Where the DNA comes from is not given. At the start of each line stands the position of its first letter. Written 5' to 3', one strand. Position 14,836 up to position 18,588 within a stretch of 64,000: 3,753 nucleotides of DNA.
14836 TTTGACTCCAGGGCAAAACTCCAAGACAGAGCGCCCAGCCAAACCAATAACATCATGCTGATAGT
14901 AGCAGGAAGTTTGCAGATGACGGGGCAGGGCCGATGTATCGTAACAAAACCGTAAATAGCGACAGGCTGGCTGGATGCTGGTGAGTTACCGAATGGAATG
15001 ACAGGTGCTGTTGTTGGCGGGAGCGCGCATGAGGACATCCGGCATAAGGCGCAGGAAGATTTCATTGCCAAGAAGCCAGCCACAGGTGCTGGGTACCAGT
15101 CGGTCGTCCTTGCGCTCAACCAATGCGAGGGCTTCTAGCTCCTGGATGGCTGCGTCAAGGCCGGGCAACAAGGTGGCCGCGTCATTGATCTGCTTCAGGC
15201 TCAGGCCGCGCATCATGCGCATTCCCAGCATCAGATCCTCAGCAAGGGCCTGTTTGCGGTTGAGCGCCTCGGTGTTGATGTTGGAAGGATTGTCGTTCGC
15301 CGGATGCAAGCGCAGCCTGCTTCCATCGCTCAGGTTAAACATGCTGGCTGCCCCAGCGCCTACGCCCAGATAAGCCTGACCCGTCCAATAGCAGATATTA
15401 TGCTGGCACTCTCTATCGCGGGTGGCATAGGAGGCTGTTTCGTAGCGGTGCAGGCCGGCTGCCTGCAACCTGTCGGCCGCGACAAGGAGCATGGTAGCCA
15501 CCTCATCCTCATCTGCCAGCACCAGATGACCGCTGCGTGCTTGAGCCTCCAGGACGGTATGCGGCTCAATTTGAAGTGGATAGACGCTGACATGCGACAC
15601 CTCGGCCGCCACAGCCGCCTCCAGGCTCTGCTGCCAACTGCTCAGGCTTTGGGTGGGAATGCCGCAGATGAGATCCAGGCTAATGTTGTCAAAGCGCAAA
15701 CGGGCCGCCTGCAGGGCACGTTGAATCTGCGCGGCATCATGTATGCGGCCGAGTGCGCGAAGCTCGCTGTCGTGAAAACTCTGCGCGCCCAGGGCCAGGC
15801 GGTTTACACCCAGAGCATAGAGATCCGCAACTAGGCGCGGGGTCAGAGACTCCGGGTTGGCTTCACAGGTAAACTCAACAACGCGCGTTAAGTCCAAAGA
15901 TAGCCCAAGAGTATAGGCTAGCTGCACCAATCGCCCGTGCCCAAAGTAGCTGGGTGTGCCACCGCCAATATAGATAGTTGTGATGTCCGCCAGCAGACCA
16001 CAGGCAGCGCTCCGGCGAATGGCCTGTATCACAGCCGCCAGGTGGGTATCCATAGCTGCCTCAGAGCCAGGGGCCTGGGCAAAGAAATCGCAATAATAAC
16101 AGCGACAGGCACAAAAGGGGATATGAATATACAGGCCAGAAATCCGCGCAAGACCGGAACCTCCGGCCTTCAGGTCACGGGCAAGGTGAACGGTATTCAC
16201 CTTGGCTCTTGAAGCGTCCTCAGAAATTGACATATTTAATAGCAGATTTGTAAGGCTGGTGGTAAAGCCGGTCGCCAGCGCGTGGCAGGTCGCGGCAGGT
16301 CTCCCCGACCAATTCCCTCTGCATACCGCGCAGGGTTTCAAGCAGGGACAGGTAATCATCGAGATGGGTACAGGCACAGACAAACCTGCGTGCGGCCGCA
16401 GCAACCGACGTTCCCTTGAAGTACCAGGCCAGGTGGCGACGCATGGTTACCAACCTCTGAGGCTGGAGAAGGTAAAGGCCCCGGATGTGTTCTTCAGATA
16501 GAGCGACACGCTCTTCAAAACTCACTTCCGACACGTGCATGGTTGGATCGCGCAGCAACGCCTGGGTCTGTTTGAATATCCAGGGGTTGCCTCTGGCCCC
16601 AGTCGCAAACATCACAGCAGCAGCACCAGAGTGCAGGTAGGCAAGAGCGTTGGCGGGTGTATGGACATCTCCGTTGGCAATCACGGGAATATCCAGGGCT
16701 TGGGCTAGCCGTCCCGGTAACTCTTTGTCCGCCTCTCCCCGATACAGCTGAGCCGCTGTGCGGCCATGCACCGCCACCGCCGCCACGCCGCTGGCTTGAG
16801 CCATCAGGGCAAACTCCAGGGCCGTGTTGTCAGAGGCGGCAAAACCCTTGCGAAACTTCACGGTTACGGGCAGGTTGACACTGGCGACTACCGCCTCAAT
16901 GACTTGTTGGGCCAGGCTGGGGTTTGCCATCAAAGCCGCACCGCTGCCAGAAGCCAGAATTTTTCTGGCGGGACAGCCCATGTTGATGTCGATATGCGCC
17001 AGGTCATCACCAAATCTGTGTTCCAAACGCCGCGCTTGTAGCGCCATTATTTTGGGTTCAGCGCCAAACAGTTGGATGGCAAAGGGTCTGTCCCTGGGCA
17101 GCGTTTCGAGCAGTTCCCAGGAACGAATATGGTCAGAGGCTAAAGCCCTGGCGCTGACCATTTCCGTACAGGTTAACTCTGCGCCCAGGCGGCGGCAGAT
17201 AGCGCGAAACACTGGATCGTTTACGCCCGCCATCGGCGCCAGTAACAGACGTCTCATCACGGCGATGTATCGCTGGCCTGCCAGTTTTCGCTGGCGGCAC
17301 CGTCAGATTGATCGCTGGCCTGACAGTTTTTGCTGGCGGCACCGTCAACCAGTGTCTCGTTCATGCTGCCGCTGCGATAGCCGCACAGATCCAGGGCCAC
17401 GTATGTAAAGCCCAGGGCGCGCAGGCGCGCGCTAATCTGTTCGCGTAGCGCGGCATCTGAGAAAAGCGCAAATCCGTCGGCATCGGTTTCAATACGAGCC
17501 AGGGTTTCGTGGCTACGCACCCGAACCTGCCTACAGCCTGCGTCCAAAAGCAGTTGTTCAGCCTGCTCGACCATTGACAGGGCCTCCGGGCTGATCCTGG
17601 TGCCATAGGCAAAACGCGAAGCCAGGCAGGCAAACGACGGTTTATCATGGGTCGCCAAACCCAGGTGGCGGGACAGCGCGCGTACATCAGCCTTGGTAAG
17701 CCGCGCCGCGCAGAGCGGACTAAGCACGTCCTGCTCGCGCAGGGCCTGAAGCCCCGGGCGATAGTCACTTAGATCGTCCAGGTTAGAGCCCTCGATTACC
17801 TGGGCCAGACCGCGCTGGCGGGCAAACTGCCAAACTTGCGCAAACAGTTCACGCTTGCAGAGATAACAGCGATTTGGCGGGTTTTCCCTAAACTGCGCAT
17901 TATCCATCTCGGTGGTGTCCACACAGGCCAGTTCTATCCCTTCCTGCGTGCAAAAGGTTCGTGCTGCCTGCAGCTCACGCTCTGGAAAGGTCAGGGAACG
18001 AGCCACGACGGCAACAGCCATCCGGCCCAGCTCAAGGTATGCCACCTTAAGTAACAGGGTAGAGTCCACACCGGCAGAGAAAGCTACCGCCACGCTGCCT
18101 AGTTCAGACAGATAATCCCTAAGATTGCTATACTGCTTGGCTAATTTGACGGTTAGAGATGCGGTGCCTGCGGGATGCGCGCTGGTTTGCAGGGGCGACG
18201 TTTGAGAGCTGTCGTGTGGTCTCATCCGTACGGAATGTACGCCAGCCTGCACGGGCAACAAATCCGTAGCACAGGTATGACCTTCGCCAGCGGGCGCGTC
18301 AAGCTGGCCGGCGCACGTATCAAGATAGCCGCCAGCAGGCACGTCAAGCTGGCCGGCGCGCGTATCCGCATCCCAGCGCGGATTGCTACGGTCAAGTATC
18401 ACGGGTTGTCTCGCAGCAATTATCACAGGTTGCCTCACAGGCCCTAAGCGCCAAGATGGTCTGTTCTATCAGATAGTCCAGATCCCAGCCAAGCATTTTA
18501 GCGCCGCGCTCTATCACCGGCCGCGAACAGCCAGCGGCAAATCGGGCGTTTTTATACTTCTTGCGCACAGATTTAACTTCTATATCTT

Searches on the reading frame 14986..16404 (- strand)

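Call 56: search_protein_families(library=pfam, proteins=[window:14986-16404:-], max_evalue=0.001)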
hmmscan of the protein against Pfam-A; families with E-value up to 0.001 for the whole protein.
window:14986-16404:- (472 aa): 2 families
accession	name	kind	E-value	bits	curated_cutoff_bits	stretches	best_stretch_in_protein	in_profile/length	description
PF04055.27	Radical_SAM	-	5.8e-17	62.8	29.5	1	92-262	1-164/166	Radical SAM superfamily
PF06969.22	HemN_C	-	4.8e-06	27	24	1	381-445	1-67/67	HemN C-terminal domain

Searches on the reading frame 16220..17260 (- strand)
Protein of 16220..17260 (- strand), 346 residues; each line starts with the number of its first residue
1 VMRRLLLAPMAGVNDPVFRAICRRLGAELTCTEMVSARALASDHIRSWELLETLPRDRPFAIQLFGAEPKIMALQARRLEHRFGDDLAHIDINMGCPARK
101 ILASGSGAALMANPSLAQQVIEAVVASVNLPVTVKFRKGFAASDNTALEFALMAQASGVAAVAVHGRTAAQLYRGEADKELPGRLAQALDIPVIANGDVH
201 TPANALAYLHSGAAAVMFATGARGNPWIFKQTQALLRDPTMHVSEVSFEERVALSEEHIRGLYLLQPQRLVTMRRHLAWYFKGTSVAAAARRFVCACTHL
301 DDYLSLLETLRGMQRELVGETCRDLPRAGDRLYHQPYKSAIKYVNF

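Call 56: search_protein_families(library=pfam, proteins=[window:16220-17260:-], max_evalue=0.001)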
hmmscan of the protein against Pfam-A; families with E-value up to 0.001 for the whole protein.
window:16220-17260:- (346 aa): 3 families
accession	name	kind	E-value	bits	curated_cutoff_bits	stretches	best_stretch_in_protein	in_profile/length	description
PF01207.24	Dus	-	1.5e-71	241.6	20.4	1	6-307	1-302/311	Dihydrouridine synthase (Dus)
PF01180.27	DHO_dh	-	9e-06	25.5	27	0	185-233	233-284/291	Dihydroorotate dehydrogenase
PF03060.21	NMO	-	0.00039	20.4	28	0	57-220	62-223/331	Nitronate monooxygenase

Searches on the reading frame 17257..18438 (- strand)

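Call 56: search_protein_families(library=pfam, proteins=[window:17257-18438:-], max_evalue=0.001)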
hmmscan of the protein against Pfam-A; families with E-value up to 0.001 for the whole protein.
window:17257-18438:- (393 aa): 1 family
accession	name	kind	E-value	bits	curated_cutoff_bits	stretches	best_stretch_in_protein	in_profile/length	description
PF02540.23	NAD_synthase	-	0.00071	19.2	21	0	104-210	7-110/242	NAD synthase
